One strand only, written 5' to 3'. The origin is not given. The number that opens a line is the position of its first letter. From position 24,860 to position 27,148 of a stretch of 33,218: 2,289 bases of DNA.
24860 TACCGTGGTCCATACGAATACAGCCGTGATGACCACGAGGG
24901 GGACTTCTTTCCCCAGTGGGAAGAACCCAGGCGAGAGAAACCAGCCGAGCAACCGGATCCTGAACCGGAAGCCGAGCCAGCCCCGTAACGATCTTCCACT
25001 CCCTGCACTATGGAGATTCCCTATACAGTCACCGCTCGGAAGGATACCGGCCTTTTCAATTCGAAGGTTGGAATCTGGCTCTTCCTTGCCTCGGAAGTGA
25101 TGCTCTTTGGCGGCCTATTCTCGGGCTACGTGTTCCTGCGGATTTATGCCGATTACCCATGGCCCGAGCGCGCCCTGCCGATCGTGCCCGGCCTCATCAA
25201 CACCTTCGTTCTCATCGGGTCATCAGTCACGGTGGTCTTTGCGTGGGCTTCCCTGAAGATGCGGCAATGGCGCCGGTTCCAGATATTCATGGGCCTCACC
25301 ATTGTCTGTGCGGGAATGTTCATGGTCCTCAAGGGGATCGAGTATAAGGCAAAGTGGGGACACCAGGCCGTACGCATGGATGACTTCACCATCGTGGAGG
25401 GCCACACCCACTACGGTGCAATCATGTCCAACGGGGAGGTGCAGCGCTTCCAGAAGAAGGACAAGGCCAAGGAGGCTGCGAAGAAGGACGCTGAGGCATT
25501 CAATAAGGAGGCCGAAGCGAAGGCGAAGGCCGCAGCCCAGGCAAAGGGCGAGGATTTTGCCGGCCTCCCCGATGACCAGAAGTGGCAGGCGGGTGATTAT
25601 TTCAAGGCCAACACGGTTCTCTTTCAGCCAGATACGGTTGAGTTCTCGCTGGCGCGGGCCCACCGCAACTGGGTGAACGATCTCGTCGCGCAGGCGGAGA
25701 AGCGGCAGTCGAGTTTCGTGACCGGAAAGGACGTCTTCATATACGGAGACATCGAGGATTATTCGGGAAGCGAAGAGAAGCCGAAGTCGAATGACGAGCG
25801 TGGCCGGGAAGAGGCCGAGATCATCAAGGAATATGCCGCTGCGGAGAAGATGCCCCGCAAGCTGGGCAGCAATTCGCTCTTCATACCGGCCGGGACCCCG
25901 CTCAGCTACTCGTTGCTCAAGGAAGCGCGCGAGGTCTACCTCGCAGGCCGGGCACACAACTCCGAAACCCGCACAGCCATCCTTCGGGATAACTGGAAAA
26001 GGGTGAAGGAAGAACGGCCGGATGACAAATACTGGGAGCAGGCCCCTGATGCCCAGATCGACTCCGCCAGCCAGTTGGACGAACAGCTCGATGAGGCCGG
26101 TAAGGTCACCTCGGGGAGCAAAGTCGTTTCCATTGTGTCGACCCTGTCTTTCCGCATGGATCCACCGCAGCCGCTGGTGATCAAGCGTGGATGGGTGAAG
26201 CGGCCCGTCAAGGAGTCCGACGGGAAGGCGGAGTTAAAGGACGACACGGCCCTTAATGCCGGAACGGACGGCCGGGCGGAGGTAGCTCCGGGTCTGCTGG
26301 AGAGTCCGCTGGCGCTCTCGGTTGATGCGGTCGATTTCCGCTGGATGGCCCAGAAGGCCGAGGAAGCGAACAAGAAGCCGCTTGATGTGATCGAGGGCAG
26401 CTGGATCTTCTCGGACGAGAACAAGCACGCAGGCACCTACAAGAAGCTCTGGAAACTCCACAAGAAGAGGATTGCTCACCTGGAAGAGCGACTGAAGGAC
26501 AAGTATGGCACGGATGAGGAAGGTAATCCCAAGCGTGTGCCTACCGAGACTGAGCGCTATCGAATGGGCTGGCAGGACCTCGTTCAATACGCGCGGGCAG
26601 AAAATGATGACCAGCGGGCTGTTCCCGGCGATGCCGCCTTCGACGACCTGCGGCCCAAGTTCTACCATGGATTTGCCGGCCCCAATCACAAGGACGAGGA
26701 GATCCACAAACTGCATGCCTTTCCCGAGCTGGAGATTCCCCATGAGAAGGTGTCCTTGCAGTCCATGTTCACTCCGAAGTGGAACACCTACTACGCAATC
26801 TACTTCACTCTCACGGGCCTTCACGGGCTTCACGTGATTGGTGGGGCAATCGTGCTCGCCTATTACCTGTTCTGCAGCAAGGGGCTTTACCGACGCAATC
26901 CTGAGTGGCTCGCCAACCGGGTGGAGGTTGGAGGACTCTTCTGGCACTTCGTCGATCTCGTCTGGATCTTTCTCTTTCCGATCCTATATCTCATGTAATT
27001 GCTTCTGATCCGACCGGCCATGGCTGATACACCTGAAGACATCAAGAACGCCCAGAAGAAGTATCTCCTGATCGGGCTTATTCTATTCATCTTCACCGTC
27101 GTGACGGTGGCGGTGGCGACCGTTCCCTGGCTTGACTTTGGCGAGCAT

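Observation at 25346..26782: Roughly 470-aa hydrophilic domain inserted into a loop of oxidase subunit III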

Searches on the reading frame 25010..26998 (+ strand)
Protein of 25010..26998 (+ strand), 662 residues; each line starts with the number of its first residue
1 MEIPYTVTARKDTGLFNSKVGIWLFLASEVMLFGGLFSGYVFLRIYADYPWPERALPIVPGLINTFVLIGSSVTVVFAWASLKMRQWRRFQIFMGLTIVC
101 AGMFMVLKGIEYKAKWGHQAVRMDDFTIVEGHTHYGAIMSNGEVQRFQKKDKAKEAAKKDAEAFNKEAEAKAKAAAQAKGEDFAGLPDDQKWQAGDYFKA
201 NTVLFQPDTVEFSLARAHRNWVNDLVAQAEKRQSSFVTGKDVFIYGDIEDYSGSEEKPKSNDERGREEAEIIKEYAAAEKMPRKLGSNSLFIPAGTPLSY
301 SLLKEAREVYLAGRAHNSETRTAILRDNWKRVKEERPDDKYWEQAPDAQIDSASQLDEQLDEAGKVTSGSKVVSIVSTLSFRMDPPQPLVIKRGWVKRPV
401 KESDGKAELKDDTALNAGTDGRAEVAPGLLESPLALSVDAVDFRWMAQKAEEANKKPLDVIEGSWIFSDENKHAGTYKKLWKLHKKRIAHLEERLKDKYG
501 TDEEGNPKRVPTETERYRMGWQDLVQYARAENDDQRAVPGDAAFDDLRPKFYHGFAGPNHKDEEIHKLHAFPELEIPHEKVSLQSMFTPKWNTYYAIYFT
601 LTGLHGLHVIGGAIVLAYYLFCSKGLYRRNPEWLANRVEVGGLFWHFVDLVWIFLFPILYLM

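Call 4: search_protein_families(library=pfam, proteins=[window:25010-26998:+], max_evalue=0.01)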
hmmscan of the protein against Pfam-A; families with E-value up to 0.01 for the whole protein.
window:25010-26998:+ (662 aa): 1 family
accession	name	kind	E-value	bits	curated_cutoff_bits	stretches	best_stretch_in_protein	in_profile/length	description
PF00510.24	COX3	-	1.6e-15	58.2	23.8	2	585-661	181-255/258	Cytochrome c oxidase subunit III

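Call 6: search_protein_families(library=ncbifam, proteins=[window:25010-26998:+], max_evalue=0.01)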
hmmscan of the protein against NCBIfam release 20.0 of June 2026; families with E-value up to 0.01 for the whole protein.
window:25010-26998:+ (662 aa): 4 families
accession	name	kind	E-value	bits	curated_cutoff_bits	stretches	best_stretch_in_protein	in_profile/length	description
NF050119.1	aa3_CtaE_Actin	exception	6.9e-22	78.6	190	2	587-662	115-189/190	aa3-type cytochrome oxidase subunit III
TIGR02842.1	CyoC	equivalog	7e-22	78.6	223.75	2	580-662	97-177/180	cytochrome o ubiquinol oxidase subunit III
TIGR02897.1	QoxC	equivalog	1.5e-19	70.8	239.9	2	588-661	115-186/190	cytochrome aa3 quinol oxidase subunit III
NF007944.0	PRK10663.1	equivalog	3.5e-16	59.6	340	2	584-662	125-201/204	cytochrome o ubiquinol oxidase subunit III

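Call 7: find_homologous_proteins(query=window:25010-26998:+, max_evalue=0.001)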
Query window:25010-26998:+ (662 aa): 1705 proteins with E <= 0.001 among 8000 candidates; the best 120 are listed.
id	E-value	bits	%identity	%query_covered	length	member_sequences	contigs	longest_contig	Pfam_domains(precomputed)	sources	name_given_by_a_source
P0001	0.0e+0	1503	97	100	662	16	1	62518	PF00510.24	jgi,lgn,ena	-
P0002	0.0e+0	1375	88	100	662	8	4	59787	PF00510.24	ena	-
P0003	0.0e+0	1350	86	100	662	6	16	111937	PF00510.24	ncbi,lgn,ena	-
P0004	0.0e+0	1151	74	100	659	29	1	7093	PF00510.24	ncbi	ncbi:MAG: cytochrome c oxidase subunit 3 [Roseibacillus sp.]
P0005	0.0e+0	1132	73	100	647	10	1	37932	PF00510.24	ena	-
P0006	0.0e+0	1128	72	100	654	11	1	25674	PF00510.24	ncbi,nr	ncbi:MAG: cytochrome c oxidase subunit 3 [Roseibacillus sp.]|nr:cytochrome c oxidase subunit 3 [Rose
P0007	0.0e+0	1127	73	100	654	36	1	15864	PF00510.24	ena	-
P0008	0.0e+0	1049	68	100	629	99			PF00510.24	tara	tara:strand:+ start:1909 stop:3798 length:1890 start_codon:yes stop_codon:yes gene_type:complete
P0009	0.0e+0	1041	69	100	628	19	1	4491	PF00510.24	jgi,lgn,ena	-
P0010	0.0e+0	1032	68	100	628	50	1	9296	PF00510.24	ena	-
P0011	0.0e+0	1025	69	100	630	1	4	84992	PF00510.24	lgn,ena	-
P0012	3.3e-262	890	69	84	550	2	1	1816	PF00510.24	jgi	jgi:hypothetical protein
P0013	1.6e-255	868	61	100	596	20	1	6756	PF00510.24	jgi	jgi:heme/copper-type cytochrome/quinol oxidase subunit 3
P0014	3.5e-254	863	70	82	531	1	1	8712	PF00510.24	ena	-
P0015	1.1e-249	849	60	100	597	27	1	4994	PF00510.24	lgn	-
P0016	6.1e-238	810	58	100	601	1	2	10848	PF00510.24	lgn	-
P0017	1.5e-236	805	58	100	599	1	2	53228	PF00510.24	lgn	-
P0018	9.1e-229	780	57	100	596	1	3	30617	PF00510.24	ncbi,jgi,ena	-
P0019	8.9e-199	680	52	100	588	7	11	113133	PF00510.24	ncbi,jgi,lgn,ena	jgi:heme/copper-type cytochrome/quinol oxidase subunit 3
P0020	4.7e-198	678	51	100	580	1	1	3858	PF00510.24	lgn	-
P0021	8.8e-197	674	52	100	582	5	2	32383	PF00510.24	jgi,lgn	-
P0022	1.5e-195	670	51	100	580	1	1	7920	PF00510.24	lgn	-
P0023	6.7e-195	668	51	100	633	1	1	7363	PF00510.24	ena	-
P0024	8.8e-192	657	50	100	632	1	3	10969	PF00510.24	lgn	-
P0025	2.5e-186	639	49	100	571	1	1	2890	PF00510.24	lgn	-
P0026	9.1e-185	634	50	100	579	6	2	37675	PF00510.24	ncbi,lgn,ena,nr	ncbi:MAG: cytochrome c oxidase subunit 3 [Verrucomicrobia bacterium]|nr:cytochrome c oxidase subunit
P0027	1.0e-184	634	49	100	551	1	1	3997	PF00510.24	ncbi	-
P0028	2.5e-182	626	48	100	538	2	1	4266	PF00510.24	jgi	jgi:heme/copper-type cytochrome/quinol oxidase subunit 3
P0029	3.5e-178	612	49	100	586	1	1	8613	PF00510.24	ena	-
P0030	2.3e-174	600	48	100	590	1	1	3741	PF00510.24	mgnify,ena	mgnify:CR=1 FL=1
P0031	1.3e-166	574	48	100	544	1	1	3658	PF00510.24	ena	-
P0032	8.4e-164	565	46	100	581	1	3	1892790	PF00510.24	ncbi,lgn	ncbi:MAG: cytochrome c oxidase subunit 3 [Roseibacillus sp.]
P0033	1.3e-163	564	47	100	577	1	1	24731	PF00510.24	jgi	jgi:heme/copper-type cytochrome/quinol oxidase subunit 3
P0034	1.4e-163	564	47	100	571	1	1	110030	PF00510.24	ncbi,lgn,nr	ncbi:MAG: cytochrome c oxidase subunit 3 [Verrucomicrobiota bacterium JB023]|nr:cytochrome c oxidase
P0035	1.2e-160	554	45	58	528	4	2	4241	PF00510.24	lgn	-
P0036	1.4e-160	554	45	100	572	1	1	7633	PF00510.24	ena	-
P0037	3.9e-160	553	45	100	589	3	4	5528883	PF00510.24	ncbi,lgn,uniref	ncbi:cytochrome c oxidase subunit 3 [Roseibacillus persicicus]|uniref:cytochrome c oxidase subunit 3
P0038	8.4e-159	548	44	100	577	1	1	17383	PF00510.24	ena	-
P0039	3.3e-158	546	44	100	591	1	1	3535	PF00510.24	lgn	-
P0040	3.9e-158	546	42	100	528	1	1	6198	PF00510.24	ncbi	-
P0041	3.9e-158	546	45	100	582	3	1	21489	PF00510.24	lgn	-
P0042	2.3e-157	544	45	100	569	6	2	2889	PF00510.24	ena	-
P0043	4.4e-157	543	45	100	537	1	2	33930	PF00510.24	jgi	jgi:heme/copper-type cytochrome/quinol oxidase subunit 3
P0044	5.5e-157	542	44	100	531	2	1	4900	PF00510.24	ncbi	-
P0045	1.3e-156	541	45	100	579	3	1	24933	PF00510.24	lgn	-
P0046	2.0e-156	540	45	100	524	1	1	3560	PF00510.24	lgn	-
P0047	2.1e-156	540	45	100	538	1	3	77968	PF00510.24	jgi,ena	-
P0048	3.8e-156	540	43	100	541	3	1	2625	PF00510.24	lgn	-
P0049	3.9e-156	540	45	100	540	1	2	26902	PF00510.24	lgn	-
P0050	1.1e-155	538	43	100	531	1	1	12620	PF00510.24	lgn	-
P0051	1.2e-155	538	40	100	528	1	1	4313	PF00510.24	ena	-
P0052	1.3e-155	538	45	100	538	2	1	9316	PF00510.24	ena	-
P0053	2.4e-155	537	43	100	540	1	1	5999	PF00510.24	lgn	-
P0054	2.6e-155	537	44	100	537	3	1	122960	PF00510.24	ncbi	-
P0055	2.8e-155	537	44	100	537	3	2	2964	PF00510.24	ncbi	-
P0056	4.8e-155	536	44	100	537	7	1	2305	PF00510.24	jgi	jgi:heme/copper-type cytochrome/quinol oxidase subunit 3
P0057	8.2e-155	535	44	100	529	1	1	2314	PF00510.24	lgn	-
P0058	9.6e-155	535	44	100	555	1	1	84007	PF00510.24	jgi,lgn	-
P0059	1.1e-154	535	43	100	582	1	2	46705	PF00510.24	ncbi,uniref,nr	ncbi:cytochrome c oxidase subunit 3 [Roseibacillus ishigakijimensis]|uniref:Heme-copper oxidase subu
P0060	1.6e-154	534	45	100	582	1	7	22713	PF00510.24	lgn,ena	-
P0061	1.6e-154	534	44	100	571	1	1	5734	PF00510.24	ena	-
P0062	2.7e-154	533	44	100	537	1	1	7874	PF00510.24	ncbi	-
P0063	2.8e-154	533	44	100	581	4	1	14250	PF00510.24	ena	-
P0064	2.9e-154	533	45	100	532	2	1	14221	PF00510.24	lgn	-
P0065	3.2e-154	533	44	100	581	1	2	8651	PF00510.24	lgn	-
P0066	3.9e-154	533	44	100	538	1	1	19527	PF00510.24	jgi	jgi:heme/copper-type cytochrome/quinol oxidase subunit 3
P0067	4.9e-154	533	46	100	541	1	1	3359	PF00510.24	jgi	jgi:heme/copper-type cytochrome/quinol oxidase subunit 3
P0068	5.4e-154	532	46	100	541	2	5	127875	PF00510.24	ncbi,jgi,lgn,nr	ncbi:MAG: cytochrome c oxidase subunit 3 [Akkermansiaceae bacterium]|jgi:heme/copper-type cytochrome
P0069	6.0e-154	532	43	100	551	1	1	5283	PF00510.24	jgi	jgi:heme/copper-type cytochrome/quinol oxidase subunit 3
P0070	7.5e-154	532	44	100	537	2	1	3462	PF00510.24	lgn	-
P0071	7.7e-154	532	45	100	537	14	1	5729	PF00510.24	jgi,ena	-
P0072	8.2e-154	532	44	100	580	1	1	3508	PF00510.24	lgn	-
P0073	9.0e-154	532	44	100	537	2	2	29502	PF00510.24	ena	-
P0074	9.4e-154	532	44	100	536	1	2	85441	PF00510.24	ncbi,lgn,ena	-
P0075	9.5e-154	532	44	100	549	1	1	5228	PF00510.24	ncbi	-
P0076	9.7e-154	532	44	100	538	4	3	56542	PF00510.24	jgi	jgi:heme/copper-type cytochrome/quinol oxidase subunit 3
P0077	1.1e-153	531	44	100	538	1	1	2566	PF00510.24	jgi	jgi:heme/copper-type cytochrome/quinol oxidase subunit 3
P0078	1.2e-153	531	44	100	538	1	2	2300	PF00510.24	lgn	-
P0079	1.2e-153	531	44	100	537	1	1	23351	PF00510.24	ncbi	-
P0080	1.3e-153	531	44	100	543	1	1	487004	PF00510.24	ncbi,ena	-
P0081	1.6e-153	531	44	100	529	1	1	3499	PF00510.24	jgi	jgi:heme/copper-type cytochrome/quinol oxidase subunit 3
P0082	1.6e-153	531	43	100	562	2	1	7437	PF00510.24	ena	-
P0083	1.7e-153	531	43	100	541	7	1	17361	PF00510.24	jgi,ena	-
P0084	1.8e-153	531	44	100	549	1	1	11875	PF00510.24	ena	-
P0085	1.8e-153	531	44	100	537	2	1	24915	PF00510.24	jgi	jgi:heme/copper-type cytochrome/quinol oxidase subunit 3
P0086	2.6e-153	530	44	100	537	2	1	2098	PF00510.24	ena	-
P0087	3.1e-153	530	43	100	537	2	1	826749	PF00510.24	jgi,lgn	-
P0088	3.1e-153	530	44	100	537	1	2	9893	PF00510.24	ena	-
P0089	3.6e-153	530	43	100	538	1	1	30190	PF00510.24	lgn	-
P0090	3.9e-153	530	43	100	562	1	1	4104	PF00510.24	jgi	-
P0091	4.8e-153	529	43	100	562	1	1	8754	PF00510.24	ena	-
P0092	5.2e-153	529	43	100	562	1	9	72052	PF00510.24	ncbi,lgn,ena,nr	ncbi:MAG: cytochrome c oxidase subunit 3 [Akkermansiaceae bacterium]|nr:cytochrome c oxidase subunit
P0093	5.2e-153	529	43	100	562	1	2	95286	PF00510.24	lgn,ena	-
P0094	5.3e-153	529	43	100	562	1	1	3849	PF00510.24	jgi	-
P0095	6.4e-153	529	44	100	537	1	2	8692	PF00510.24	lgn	-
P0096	6.5e-153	529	43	100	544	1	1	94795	PF00510.24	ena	-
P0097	7.2e-153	529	43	100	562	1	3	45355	PF00510.24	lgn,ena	-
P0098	7.6e-153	529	43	100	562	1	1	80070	PF00510.24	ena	-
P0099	8.3e-153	529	43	100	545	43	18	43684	PF00510.24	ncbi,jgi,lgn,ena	jgi:heme/copper-type cytochrome/quinol oxidase subunit 3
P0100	8.4e-153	528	43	100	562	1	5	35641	PF00510.24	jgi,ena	jgi:heme/copper-type cytochrome/quinol oxidase subunit 3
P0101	9.8e-153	528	43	100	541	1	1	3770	PF00510.24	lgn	-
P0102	1.1e-152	528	43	100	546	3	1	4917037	PF00510.24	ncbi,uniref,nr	ncbi:cytochrome c oxidase subunit 3 [Luteolibacter sp. SL250]|uniref:cytochrome c oxidase subunit 3 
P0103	1.1e-152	528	44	100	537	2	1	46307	PF00510.24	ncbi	-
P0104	1.2e-152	528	43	100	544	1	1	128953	PF00510.24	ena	-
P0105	1.7e-152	527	44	100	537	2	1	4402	PF00510.24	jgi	jgi:heme/copper-type cytochrome/quinol oxidase subunit 3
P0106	1.8e-152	527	43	100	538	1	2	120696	PF00510.24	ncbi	ncbi:MAG: cytochrome c oxidase subunit 3 [Verrucomicrobiota bacterium]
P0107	2.0e-152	527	43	100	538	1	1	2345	PF00510.24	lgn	-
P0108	2.1e-152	527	44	100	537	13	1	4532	PF00510.24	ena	-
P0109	2.2e-152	527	45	100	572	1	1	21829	PF00510.24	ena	-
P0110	2.3e-152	527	43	100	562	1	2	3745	PF00510.24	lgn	-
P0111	2.3e-152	527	43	100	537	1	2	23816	PF00510.24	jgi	jgi:heme/copper-type cytochrome/quinol oxidase subunit 3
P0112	2.3e-152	527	44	100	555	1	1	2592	PF00510.24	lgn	-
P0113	3.2e-152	527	43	100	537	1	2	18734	PF00510.24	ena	-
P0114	3.3e-152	527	44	100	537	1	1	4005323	PF00510.24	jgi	jgi:heme/copper-type cytochrome/quinol oxidase subunit 3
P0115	3.5e-152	526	44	100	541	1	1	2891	PF00510.24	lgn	-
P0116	4.1e-152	526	44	100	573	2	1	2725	PF00510.24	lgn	-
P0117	4.4e-152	526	44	100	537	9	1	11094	PF00510.24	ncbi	ncbi:MAG: hypothetical protein RLZZ214_1144 [Verrucomicrobiota bacterium]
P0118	5.0e-152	526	43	100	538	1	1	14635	PF00510.24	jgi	jgi:heme/copper-type cytochrome/quinol oxidase subunit 3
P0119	5.1e-152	526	44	100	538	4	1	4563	PF00510.24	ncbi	-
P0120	5.5e-152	526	44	100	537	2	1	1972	PF00510.24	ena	-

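Call 9: search_solved_structures(query=window:25010-26998:+, max_evalue=1, show_alignments=2)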
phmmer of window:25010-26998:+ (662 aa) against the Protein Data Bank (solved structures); distinct sequences matched with E-value up to 1: 33.
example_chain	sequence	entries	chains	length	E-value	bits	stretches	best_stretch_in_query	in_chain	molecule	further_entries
2yev_A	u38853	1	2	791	1.3e-15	60.2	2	9-119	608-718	CYTOCHROME C OXIDASE POLYPEPTIDE I+III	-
8hcr_G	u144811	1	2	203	4.4e-13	51.8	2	592-661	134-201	Probable cytochrome c oxidase subunit 3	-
9wcx_f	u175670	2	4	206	1.1e-12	50.5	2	591-661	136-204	Probable cytochrome c oxidase subunit 3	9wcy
6adq_G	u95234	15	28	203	1.2e-12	50.4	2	592-661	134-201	Cytochrome c oxidase subunit 3 | Cytochrome aa3 subunit 3 | Probable cytochrome c oxidase subunit 3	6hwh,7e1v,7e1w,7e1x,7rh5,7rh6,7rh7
7q21_E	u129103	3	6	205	1e-11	47.4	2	592-661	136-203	Cytochrome c oxidase subunit 3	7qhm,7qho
9ufb_C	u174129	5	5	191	9.5e-11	44.1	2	589-662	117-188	Cytochrome bo(3) ubiquinol oxidase subunit 3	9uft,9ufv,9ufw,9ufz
1fft_C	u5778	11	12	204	9.5e-11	44.1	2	589-662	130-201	UBIQUINOL OXIDASE | Cytochrome o ubiquinol oxidase | Cytochrome bo(3) ubiquinol oxidase subunit 3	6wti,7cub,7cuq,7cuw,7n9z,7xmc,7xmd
8f68_C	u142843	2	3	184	1e-10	44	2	589-662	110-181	Cytochrome bo(3) ubiquinol oxidase subunit 3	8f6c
6kob_C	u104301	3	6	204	2.4e-09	39.5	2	592-662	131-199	AA3-600 quinol oxidase subunit IIII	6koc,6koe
8zo8_C3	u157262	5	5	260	7.8e-09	37.8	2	586-660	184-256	Cytochrome c oxidase subunit 3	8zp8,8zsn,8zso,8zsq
8ugh_4C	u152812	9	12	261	7.9e-09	37.8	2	586-660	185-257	Cytochrome c oxidase subunit 3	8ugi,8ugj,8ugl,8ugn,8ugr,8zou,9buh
1occ_C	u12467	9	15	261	1.4e-08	37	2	585-660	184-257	CYTOCHROME C OXIDASE | Cytochrome c oxidase subunit 3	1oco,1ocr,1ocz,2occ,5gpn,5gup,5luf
5z62_C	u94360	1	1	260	1.7e-08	36.7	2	584-660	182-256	Cytochrome c oxidase subunit 3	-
9i6f_C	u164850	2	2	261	1.7e-08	36.7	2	584-660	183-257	Cytochrome c oxidase subunit 3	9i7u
5j4z_BC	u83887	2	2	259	3.7e-08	35.6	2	585-660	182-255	Cytochrome c oxidase subunit 3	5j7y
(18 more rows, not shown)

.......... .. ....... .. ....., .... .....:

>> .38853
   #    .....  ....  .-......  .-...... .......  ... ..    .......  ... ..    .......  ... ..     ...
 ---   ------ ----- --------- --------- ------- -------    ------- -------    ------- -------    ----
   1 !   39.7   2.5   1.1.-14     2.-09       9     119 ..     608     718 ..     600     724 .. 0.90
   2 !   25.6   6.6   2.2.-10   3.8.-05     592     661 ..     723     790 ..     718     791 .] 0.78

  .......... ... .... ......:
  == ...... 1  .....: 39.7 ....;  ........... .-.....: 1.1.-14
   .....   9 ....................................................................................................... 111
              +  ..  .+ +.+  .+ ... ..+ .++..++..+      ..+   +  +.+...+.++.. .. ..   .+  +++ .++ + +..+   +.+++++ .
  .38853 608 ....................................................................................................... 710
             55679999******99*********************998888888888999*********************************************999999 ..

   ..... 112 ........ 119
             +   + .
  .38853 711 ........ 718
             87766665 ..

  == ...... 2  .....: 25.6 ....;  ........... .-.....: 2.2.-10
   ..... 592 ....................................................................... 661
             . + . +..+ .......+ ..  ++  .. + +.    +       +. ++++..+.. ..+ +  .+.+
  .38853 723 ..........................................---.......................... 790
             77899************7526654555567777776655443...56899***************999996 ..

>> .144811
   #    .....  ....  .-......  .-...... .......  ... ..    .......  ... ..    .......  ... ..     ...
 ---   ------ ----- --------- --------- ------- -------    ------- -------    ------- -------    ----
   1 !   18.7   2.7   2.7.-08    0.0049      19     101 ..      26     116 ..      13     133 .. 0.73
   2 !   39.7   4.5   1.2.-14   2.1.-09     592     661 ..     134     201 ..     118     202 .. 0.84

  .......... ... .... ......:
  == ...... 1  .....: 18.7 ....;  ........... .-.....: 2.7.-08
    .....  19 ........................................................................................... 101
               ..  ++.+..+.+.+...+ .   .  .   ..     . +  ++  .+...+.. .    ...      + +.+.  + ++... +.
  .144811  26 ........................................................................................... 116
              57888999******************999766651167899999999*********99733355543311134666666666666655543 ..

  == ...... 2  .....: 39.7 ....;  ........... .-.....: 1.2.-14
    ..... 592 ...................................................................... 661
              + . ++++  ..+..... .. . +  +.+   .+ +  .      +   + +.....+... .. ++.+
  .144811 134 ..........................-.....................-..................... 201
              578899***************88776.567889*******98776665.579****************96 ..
